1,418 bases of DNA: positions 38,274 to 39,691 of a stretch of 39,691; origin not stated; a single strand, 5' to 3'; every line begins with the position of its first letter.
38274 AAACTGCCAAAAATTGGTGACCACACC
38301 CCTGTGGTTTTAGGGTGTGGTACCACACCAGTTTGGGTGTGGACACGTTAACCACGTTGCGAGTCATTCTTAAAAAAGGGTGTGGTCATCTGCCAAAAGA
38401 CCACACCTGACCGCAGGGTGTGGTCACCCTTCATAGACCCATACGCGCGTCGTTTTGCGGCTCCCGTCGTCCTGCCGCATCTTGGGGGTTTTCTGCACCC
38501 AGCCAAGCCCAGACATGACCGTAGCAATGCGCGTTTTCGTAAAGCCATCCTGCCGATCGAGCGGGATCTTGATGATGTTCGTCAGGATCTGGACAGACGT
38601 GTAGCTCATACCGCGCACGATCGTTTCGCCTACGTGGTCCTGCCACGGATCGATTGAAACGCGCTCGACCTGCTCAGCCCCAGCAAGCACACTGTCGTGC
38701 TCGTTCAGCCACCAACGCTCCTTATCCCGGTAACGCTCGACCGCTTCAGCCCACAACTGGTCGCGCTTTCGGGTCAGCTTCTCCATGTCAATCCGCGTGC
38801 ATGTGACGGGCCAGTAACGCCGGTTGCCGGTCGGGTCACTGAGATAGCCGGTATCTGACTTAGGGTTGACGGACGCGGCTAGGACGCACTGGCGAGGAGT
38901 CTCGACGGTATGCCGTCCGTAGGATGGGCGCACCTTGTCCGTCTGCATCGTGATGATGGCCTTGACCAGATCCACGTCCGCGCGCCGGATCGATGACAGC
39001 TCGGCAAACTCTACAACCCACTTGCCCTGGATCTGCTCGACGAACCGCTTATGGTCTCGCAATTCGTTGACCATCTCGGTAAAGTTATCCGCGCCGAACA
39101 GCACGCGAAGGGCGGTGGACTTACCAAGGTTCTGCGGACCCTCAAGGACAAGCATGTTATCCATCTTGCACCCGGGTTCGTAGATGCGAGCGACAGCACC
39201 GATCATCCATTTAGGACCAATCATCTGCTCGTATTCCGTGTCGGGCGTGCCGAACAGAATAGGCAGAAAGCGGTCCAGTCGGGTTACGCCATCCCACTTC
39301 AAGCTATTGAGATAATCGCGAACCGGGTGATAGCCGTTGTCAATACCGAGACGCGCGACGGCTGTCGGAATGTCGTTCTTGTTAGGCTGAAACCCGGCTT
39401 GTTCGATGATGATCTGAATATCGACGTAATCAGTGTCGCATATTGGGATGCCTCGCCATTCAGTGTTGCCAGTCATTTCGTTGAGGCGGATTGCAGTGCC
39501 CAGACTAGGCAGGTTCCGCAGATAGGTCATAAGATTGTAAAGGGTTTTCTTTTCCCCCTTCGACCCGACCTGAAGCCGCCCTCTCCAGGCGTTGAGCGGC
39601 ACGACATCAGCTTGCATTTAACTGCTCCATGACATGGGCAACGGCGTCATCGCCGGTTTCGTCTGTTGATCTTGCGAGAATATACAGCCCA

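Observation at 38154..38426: Dense iteron and palindrome array with an AT-rich tract beside the replication genes: candidate origin or master operator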

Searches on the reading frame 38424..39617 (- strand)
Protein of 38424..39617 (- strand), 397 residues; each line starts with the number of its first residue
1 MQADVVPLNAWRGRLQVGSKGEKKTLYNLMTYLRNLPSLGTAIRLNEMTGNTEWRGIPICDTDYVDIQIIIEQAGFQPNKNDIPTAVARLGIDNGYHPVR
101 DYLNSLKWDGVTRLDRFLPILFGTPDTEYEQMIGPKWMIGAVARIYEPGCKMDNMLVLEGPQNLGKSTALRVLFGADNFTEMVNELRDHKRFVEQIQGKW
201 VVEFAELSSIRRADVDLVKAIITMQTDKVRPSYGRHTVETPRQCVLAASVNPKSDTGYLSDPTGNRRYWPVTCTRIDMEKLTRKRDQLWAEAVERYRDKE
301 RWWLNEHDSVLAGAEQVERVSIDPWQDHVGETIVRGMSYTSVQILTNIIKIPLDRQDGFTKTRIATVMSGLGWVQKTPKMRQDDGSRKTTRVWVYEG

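Call 7: search_protein_families(library=pfam, proteins=[window:38424-39617:-], max_evalue=0.01)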
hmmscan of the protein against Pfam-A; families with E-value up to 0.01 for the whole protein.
window:38424-39617:- (397 aa): 2 families
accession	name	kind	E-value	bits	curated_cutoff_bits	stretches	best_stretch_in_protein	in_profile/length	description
PF05272.17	VapE-like_dom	-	4e-76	255.7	25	1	103-318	1-214/217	Virulence-associated protein E-like domain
PF19263.5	DUF5906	-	1.7e-07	32.3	27.6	1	158-255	1-104/114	Family of unknown function (DUF5906)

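Call 8: search_protein_families(library=phrogs, proteins=[window:38424-39617:-], max_evalue=0.01)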
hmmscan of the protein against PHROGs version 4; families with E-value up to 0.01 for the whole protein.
window:38424-39617:- (397 aa): 7 families
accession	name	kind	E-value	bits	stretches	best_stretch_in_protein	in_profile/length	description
phrog_256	-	DNA, RNA and nucleotide metabolism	5.9e-86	290.7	1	9-331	365-699/798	DNA helicase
phrog_1313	-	DNA, RNA and nucleotide metabolism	5.4e-82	277.5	1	18-389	147-548/568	DNA helicase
phrog_2249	-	DNA, RNA and nucleotide metabolism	2.3e-51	176.4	1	72-387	445-767/802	DNA primase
phrog_15962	-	DNA, RNA and nucleotide metabolism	5.2e-51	174.8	1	26-374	407-787/835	DNA primase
phrog_36873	-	DNA, RNA and nucleotide metabolism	3.4e-47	161.8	1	37-393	431-778/1082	DNA helicase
phrog_16593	-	DNA, RNA and nucleotide metabolism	3.3e-31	109.4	1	79-301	484-706/823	DNA primase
phrog_4630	-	DNA, RNA and nucleotide metabolism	9.5e-18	65.1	1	107-277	195-369/581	DNA primase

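Call 17: find_related_loci(query=window:38424-39617:-, collection=viral_contigs, flank=4000)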
Query window:38424-39617:- (397 aa) in viral_contigs; peptide patterns used: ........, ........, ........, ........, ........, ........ (x = any residue, [..] = any of these).
25 stretches matched a pattern; 25 encode a relative of the query (tblastn E <= 1e-3); 24 distinct loci.
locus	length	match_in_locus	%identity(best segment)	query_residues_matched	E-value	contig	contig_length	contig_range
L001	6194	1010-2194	92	1-395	0e+0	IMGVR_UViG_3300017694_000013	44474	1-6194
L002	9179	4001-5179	69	1-393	0e+0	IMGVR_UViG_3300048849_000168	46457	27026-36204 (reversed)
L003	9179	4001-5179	70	1-393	0e+0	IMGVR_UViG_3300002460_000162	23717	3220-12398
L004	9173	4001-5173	70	3-393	0e+0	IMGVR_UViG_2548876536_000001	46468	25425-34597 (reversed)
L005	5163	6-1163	70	8-393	0e+0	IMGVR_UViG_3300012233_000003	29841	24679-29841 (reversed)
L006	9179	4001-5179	68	1-393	0e+0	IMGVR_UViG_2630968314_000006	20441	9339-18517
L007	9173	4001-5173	68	3-393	0e+0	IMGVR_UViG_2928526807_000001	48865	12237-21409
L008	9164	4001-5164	68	6-393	0e+0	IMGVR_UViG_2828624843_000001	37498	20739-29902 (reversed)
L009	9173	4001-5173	67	3-393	0e+0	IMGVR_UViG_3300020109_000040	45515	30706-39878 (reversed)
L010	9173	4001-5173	68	3-393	0e+0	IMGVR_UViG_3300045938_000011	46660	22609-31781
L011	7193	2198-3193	39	47-376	2e-78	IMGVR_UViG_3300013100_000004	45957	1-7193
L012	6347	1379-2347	40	54-375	8e-75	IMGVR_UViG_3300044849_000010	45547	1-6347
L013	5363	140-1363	36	2-395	2e-66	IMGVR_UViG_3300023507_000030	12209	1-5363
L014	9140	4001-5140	37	25-393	3e-66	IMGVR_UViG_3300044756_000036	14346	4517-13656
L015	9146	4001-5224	36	2-395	5e-66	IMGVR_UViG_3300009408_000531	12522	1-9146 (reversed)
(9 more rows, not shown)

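Call 18: search_dna_similar(query=window:38424-39617:-, collection=phages, mode=protein, max_rows=25)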
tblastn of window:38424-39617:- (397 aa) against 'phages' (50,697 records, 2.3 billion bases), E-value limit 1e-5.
Records with a match: 999; places in all: 999; records where one place covers at least 80% of the query: 72.
Best place of each record, by identity: <60% 999.
By first word of the organism name: Pseudomonas 221; Streptococcus 124; Bacteroides 105; Staphylococcus 87; Xanthomonas 50; Escherichia 36; Bacteriophage 27; Phocaeicola 24; Paenibacillus 24; Rhodobacter 23; and 74 more.
By host as written in the record: Pseudomonas aeruginosa 89; - 74; Pseudomonas aeruginosa PAO1 65; Staphylococcus aureus 34; Rhodobacter capsulatus YW1 23; Escherichia coli 18; Pseudomonas sp. 18; Corynebacterium xerosis 13; and 399 more.
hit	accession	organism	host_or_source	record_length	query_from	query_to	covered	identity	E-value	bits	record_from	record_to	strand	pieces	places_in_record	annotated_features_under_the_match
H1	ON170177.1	Ralstonia phage YO103_6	Ralstonia solanacearum T379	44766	11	387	95%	34.7%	3e-49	184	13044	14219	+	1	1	record has no annotation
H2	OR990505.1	Burkholderia phage vB_HM795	Burkholderia pseudomallei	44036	25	387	91%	35.7%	3e-60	216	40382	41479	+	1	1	putative virulence associated protein E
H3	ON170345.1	Ralstonia phage YO375_1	Ralstonia solanacearum R300, UW27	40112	11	387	95%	34.4%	6e-48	180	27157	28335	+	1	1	record has no annotation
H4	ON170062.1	Ralstonia phage YO023_3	Ralstonia solanacearum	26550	11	387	95%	34.2%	9e-48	180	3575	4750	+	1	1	record has no annotation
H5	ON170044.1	Ralstonia phage YO015_5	Ralstonia solanacearum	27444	11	387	95%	34.0%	3e-47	179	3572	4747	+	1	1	record has no annotation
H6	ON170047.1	Ralstonia phage YO016_5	Ralstonia solanacearum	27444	11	387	95%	34.0%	3e-47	179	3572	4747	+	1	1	record has no annotation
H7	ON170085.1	Ralstonia phage YO041_1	Ralstonia solanacearum R286, UW275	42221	11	387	95%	34.0%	3e-47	178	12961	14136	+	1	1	record has no annotation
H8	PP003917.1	Pseudomonas phage vB_Pae_U5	Pseudomonas aeruginosa ST773 ...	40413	50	396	87%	36.1%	4e-64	228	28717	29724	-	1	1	DNA primase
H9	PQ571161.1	Pseudomonas phage Haddon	Pseudomonas aeruginosa PA14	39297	50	396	87%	35.5%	3e-63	225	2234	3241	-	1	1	DNA helicase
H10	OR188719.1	Pseudomonas phage LPPA36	Pseudomonas aeruginosa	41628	50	396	87%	34.9%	7e-63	224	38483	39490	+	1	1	hypothetical protein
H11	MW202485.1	Caudoviricetes sp.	Manatee Spring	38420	11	373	91%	33.1%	7e-53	195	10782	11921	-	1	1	virulence associated protein E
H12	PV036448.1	phage NatCom_34192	human feces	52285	11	335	82%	36.5%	4e-51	190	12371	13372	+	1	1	DNA helicase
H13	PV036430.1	phage NatCom_20922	human feces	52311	11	335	82%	36.5%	4e-51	190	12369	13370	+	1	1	DNA helicase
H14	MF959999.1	Marinobacter phage PS3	Marinobacter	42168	61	380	81%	37.0%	5e-56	204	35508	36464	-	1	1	DNA primase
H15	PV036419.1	Christensenellales phage NatCom_6392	Christensenellales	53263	3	335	84%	35.4%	1e-45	174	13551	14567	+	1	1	DNA helicase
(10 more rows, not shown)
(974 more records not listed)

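Call 23: search_solved_structures(query=window:38424-39617:-, max_evalue=1, show_alignments=2)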
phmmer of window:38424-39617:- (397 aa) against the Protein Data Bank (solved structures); distinct sequences matched with E-value up to 1: 1.
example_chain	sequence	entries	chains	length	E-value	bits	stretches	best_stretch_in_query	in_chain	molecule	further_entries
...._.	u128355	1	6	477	9.7e-41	143.1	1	69-304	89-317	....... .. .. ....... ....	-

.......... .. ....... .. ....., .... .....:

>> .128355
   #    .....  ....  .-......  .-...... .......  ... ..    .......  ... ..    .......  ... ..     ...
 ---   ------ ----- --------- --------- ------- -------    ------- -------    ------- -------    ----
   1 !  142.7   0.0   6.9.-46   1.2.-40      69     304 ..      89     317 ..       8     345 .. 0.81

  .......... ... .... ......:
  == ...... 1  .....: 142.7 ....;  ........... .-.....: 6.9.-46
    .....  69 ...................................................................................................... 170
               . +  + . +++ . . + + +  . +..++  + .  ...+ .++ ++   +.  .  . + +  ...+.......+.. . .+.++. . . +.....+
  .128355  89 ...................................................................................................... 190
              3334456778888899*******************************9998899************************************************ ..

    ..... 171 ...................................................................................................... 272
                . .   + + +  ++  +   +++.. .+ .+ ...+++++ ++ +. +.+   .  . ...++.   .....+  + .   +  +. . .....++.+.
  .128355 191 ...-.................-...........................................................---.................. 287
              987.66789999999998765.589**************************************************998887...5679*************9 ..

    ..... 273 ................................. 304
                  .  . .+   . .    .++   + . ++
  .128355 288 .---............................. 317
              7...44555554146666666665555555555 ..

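Call 24: find_homologous_proteins(query=window:38424-39617:-, max_evalue=1e-10)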
Query window:38424-39617:- (397 aa): 5408 proteins with E <= 1e-10 among 8000 candidates; the best 120 are listed.
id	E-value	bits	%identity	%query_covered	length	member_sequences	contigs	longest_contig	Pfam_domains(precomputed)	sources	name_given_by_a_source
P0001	1.4e-272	921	100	100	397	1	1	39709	PF19263.6,PF05272.18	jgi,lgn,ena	-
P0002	7.5e-268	906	98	100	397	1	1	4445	PF19263.6,PF05272.18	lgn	-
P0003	1.3e-267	905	97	100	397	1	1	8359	PF19263.6,PF05272.18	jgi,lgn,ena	-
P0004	6.6e-256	867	93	99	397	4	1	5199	PF19263.6,PF05272.18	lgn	-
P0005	2.1e-255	865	92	99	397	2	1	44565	PF19263.6,PF05272.18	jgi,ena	-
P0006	3.1e-194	663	72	99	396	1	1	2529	PF19263.6,PF05272.18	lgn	-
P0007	4.0e-194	663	71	99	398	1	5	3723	PF19263.6,PF05272.18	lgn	-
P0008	4.3e-192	656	71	99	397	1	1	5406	PF19263.6,PF05272.18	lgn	-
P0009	1.1e-189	648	70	99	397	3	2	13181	PF05272.18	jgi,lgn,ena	-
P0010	1.1e-188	645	70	99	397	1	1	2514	PF05272.18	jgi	jgi:putative DNA primase/helicase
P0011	3.7e-188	643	69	99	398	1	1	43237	PF05272.18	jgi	jgi:predicted P-loop ATPase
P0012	4.0e-188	643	69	100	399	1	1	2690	PF19263.6,PF05272.18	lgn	-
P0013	4.3e-188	643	69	99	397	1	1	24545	PF05272.18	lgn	-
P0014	4.9e-188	643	69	99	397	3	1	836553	PF05272.18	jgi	jgi:putative DNA primase/helicase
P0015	2.8e-187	641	70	99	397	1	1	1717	PF05272.18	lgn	-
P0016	6.1e-187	639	71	98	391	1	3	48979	PF05272.18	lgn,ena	-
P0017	7.0e-187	639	70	98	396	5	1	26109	PF05272.18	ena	-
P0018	5.7e-186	636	70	99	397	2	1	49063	PF05272.18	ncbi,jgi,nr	ncbi:MAG: hypothetical protein A3E01_09320 [Gammaproteobacteria bacterium RIFCSPHIGHO2_12_FULL_63_22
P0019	6.0e-186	636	69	99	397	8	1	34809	PF19263.6,PF05272.18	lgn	-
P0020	9.0e-186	636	69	99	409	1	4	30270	PF05272.18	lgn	-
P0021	4.5e-185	633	68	99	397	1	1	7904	PF05272.18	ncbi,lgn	-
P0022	4.7e-185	633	68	98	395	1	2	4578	PF05272.18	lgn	-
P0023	5.1e-185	633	67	100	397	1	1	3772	PF05272.18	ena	-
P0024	9.7e-185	632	69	99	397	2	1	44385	PF19263.6,PF05272.18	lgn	-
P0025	1.6e-184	631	70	98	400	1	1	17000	PF05272.18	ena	-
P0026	1.9e-184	631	69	99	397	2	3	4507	PF05272.18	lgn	-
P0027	2.0e-184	631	69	99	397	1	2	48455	PF19263.6,PF05272.18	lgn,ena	-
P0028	4.6e-184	630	67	100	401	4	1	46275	PF05272.18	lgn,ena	-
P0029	1.0e-183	629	68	99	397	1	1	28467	PF05272.18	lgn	-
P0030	1.8e-183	628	69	99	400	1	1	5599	PF05272.18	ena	-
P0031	9.2e-183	626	68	99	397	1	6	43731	PF05272.18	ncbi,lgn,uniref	ncbi:VapE domain-containing protein [Sphingomonas sp.]|uniref:VapE domain-containing protein n=1 Tax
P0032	9.6e-183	626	69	98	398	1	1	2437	PF05272.18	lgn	-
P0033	1.4e-182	625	68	99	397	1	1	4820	PF19263.6,PF05272.18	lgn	-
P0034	2.6e-182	624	68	99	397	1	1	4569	PF05272.18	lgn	-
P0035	4.2e-182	623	70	98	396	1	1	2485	PF05272.18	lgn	-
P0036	6.4e-182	623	67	100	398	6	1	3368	PF19263.6,PF05272.18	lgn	-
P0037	9.8e-182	622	66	99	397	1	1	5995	PF05272.18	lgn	-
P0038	1.5e-181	622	68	98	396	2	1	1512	PF05272.18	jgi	jgi:predicted P-loop ATPase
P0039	8.4e-181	619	68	99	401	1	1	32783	PF05272.18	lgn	-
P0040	3.1e-180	617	69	99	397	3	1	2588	PF05272.18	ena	-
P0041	2.6e-179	614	68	98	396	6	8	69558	PF05272.18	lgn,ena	-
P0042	3.5e-179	614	67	99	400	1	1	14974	PF05272.18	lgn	-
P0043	1.4e-177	609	67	98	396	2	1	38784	PF05272.18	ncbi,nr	ncbi:MAG: hypothetical protein JWR85_3576 [Marmoricola sp.]|nr:hypothetical protein [Marmoricola sp.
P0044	4.0e-177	607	66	98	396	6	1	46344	PF05272.18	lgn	-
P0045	7.0e-177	606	66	98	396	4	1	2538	PF05272.18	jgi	jgi:predicted P-loop ATPase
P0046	4.6e-172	590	65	98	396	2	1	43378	PF05272.18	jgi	jgi:predicted P-loop ATPase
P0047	4.9e-171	587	65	98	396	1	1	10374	PF05272.18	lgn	-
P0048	6.9e-171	587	65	97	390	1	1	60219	PF05272.18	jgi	jgi:predicted P-loop ATPase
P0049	1.6e-151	523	57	99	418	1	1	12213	PF19263.6,PF05272.18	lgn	-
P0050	7.2e-149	514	58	99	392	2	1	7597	PF19263.6,PF05272.18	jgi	jgi:predicted P-loop ATPase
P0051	2.1e-145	503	59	92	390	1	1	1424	PF05272.18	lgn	-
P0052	3.4e-138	479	54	99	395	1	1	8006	PF19263.6,PF05272.18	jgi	jgi:predicted P-loop ATPase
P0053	2.9e-134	466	54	99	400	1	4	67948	PF05272.18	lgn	-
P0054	6.3e-127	442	54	94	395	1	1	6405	PF19263.6,PF05272.18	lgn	-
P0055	6.3e-126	438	48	98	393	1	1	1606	PF05272.18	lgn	-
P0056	1.2e-124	434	52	94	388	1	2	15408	PF05272.18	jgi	-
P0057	1.8e-123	430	53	89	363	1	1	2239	PF19263.6,PF05272.18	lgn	-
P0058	1.4e-114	401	47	100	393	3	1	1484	PF05272.18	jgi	jgi:predicted P-loop ATPase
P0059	3.5e-114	400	46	99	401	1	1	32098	PF05272.18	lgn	-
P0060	2.6e-113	397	46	99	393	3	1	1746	PF05272.18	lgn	-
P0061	1.2e-112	395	47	95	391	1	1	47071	PF05272.18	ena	-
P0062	5.3e-111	389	47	99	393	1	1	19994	PF05272.18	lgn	-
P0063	7.0e-111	389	46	98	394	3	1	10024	PF05272.18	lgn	-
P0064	8.9e-111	389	47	96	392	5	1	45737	PF05272.18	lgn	-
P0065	9.2e-110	385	46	96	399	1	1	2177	PF19263.6,PF05272.18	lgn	-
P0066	3.7e-109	383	46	96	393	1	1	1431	PF05272.18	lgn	-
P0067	5.3e-108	379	44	100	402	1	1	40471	PF05272.18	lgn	-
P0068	1.7e-107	378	46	99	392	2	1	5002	PF05272.18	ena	-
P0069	1.8e-107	378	44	99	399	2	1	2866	PF05272.18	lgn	-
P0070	2.6e-107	377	47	93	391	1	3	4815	PF05272.18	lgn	-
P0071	2.8e-107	377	47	93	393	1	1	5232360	PF05272.18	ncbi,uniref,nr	ncbi:hypothetical protein HH800_05760 [Sphingobium yanoikuyae]|uniref:Virulence-associated protein E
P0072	3.4e-107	377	47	93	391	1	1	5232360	PF05272.18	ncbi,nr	ncbi:virulence-associated E family protein [Sphingobium yanoikuyae]|nr:virulence-associated E family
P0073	4.7e-107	376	47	93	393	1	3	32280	PF05272.18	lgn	-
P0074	5.5e-107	376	47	93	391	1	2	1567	PF05272.18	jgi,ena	jgi:putative DNA primase/helicase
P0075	5.5e-107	376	44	99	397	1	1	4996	PF05272.18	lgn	-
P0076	5.9e-107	376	47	93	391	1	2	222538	PF05272.18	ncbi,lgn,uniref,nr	ncbi:virulence-associated E family protein [Sphingobium yanoikuyae]|uniref:virulence-associated E fa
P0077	6.4e-107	376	44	98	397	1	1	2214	PF05272.18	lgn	-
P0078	9.1e-107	375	44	98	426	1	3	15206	PF05272.18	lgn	-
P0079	4.9e-106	373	45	95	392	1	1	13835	PF05272.18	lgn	-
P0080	5.9e-106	373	47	100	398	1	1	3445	PF05272.18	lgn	-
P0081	6.2e-106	373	46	94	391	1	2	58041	PF05272.18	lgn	-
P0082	1.9e-105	371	46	93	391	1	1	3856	PF05272.18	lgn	-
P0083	2.3e-105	371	47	93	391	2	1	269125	PF05272.18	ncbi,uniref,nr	ncbi:virulence-associated E family protein [Sphingobium sp. CCH11-B1]|uniref:virulence-associated E 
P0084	2.3e-105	371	44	99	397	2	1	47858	PF05272.18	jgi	jgi:predicted P-loop ATPase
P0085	6.7e-105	369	44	99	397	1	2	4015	PF05272.18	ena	-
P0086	2.2e-104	368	45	99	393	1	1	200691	PF05272.18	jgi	-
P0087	2.5e-104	367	45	99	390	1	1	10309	PF05272.18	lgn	-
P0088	2.9e-104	367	47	90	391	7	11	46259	PF05272.18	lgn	-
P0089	6.8e-104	366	42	100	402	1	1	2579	PF05272.18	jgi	jgi:predicted P-loop ATPase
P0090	8.0e-104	366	43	100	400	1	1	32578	PF05272.18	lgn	-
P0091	9.9e-104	365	45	94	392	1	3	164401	PF05272.18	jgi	jgi:predicted P-loop ATPase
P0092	1.1e-103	365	46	95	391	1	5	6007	PF05272.18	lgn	-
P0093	1.1e-103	365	46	95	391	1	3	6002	PF05272.18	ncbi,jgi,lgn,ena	-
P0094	1.2e-103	365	45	99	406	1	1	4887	PF05272.18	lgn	-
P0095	3.0e-103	364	42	100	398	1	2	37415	PF05272.18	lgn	-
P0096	3.4e-103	364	44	99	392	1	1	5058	PF05272.18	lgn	-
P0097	4.2e-103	363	43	99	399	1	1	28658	PF05272.18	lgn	-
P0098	4.7e-103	363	43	100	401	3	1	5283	PF05272.18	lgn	-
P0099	5.5e-103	363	44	95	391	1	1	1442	PF05272.18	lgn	-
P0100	7.7e-103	362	44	100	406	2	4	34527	PF05272.18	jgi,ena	jgi:putative DNA primase/helicase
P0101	1.0e-102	362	46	99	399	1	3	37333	PF05272.18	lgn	-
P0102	1.1e-102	362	43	99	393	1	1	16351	PF05272.18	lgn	-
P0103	1.2e-102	362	42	99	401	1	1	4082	PF05272.18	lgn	-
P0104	1.6e-102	361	44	99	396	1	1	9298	PF05272.18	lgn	-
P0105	2.1e-102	361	45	98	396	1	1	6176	PF05272.18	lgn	-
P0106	2.7e-102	361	42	100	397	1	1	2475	PF05272.18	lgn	-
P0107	3.9e-102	360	42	100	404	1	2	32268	PF05272.18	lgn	-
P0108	4.4e-102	360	43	98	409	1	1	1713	PF05272.18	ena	-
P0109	5.3e-102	360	43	99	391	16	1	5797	PF05272.18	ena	-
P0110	6.0e-102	360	43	100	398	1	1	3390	PF05272.18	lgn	-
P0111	7.5e-102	359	44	98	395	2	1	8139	PF19263.6,PF05272.18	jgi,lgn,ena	-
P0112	7.5e-102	359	43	99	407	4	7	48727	PF05272.18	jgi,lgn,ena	-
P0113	7.8e-102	359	42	99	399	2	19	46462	PF05272.18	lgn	-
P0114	7.9e-102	359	42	99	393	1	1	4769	PF05272.18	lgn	-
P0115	8.2e-102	359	43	99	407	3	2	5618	PF05272.18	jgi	jgi:predicted P-loop ATPase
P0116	1.0e-101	359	42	99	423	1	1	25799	PF05272.18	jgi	jgi:putative DNA primase/helicase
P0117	1.1e-101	359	45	95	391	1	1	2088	PF05272.18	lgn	-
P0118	1.2e-101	358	43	100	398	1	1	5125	PF05272.18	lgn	-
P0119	1.3e-101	358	44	100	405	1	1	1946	PF05272.18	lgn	-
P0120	1.7e-101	358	45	94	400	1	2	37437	PF05272.18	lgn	-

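Call 26: find_encoding_contigs(protein=P0003, flank=4000, max_places=2)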
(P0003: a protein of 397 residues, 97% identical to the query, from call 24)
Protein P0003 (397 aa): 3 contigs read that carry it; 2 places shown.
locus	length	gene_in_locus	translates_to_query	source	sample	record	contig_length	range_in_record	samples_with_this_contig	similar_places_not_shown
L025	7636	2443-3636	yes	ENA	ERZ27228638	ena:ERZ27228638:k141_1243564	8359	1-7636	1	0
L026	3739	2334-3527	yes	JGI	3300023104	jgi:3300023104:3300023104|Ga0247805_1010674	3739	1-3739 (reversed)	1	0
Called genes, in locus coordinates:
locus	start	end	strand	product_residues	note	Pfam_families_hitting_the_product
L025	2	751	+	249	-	?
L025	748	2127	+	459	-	PF00270:DEAD, PF04851:ResIII, PF18766:SWI2_SNF2 (weak), PF00271:Helicase_C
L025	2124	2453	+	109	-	-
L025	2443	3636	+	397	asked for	PF05272:VapE-like_dom, PF19263:DUF5906 (weak)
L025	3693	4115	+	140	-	-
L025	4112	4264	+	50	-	-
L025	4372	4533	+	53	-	-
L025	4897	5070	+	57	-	-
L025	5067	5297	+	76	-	-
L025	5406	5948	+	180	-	-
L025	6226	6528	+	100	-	-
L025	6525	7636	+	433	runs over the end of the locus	PF04466:Terminase_3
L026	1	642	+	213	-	?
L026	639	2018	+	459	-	PF00270:DEAD, PF04851:ResIII, PF18766:SWI2_SNF2 (weak), PF00271:Helicase_C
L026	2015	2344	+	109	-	-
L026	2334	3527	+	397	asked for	PF05272:VapE-like_dom, PF19263:DUF5906 (weak)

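Call 27: find_encoding_contigs(protein=P0004, flank=4000, max_places=2)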
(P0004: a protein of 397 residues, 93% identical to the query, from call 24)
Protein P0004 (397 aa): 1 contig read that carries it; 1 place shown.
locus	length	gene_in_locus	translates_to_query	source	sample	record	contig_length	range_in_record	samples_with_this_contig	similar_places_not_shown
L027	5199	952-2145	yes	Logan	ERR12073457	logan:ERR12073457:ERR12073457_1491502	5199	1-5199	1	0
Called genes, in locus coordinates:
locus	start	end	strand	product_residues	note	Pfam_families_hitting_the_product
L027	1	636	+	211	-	?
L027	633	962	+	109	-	-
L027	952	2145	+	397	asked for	PF05272:VapE-like_dom, PF19263:DUF5906 (weak)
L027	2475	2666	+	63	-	-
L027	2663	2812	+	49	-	-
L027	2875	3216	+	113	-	-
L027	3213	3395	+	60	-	-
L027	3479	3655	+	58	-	-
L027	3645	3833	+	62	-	-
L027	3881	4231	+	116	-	-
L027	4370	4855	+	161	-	-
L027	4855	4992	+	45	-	-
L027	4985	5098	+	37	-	-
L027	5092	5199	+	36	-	?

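Call 28: find_encoding_contigs(protein=P0002, flank=4000, max_places=2)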
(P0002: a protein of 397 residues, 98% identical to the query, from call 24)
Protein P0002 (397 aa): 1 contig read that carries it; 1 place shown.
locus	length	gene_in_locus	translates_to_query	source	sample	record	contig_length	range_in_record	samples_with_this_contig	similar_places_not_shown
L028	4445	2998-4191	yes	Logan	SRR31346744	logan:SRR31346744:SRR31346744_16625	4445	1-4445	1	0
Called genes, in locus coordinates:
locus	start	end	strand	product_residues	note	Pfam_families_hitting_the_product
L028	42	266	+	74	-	-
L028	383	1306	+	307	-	PF08273:Zn_Ribbon_Prim, PF23639:DUF7146, PF13362:Toprim_3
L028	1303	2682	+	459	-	PF00270:DEAD, PF04851:ResIII, PF18766:SWI2_SNF2 (faint), PF00271:Helicase_C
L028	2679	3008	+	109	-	-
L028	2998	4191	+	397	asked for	PF05272:VapE-like_dom, PF19263:DUF5906 (weak)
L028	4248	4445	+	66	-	?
